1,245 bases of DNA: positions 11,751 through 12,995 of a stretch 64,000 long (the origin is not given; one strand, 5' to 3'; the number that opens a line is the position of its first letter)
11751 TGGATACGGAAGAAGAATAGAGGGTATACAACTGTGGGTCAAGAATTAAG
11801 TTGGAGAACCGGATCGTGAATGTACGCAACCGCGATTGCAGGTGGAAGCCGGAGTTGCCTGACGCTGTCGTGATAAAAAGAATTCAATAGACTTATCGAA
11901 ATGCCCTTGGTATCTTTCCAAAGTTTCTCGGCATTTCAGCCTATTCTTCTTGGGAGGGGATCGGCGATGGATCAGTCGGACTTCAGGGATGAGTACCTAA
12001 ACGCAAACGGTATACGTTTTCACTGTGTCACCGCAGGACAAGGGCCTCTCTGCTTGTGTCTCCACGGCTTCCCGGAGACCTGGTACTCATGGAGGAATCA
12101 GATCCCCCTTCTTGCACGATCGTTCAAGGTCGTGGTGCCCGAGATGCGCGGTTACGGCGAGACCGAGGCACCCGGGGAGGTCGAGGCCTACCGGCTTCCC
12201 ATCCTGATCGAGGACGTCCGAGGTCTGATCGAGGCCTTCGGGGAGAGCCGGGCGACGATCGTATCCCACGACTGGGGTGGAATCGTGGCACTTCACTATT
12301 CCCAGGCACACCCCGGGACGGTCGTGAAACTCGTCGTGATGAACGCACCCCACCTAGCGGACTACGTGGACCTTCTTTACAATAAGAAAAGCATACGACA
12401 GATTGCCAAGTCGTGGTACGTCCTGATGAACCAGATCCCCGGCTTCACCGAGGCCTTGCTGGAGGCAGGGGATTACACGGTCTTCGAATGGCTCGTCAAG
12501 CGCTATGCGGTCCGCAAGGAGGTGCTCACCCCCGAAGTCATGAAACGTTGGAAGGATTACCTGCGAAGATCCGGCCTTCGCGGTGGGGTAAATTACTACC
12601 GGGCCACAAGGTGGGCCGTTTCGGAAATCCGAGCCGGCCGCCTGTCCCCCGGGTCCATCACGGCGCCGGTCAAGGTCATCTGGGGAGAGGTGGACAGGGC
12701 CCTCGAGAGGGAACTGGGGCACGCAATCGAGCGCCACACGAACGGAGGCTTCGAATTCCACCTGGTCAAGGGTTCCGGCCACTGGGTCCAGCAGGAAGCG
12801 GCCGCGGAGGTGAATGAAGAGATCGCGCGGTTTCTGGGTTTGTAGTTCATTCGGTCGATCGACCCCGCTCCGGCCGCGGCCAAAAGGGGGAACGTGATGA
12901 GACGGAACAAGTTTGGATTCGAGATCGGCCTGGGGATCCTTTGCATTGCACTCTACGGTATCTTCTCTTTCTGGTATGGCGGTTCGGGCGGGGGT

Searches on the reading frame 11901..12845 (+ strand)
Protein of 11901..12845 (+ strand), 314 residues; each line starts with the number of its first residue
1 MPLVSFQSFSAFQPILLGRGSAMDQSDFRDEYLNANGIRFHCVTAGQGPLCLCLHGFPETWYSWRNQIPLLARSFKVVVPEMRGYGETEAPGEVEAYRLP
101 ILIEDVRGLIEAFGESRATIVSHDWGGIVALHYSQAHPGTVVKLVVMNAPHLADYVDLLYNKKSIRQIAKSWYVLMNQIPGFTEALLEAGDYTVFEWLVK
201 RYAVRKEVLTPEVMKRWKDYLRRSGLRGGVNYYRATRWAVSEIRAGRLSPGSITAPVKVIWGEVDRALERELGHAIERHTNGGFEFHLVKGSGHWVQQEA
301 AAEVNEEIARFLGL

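Call 63: search_protein_families(library=pfam, proteins=[window:11901-12845:+], max_evalue=0.00001)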
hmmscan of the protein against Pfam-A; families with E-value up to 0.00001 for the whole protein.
window:11901-12845:+ (314 aa): 3 families
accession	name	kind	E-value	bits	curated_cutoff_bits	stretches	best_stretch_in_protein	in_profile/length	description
PF00561.26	Abhydrolase_1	-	2.8e-22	80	25.8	1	52-297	4-241/245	alpha/beta hydrolase fold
PF12697.13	Abhydrolase_6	-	9.6e-19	69.3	26.3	1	52-306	2-216/217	Alpha/beta hydrolase family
PF12146.15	Hydrolase_4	-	1.1e-07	31.9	27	1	52-299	8-237/239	Serine aminopeptidase, S33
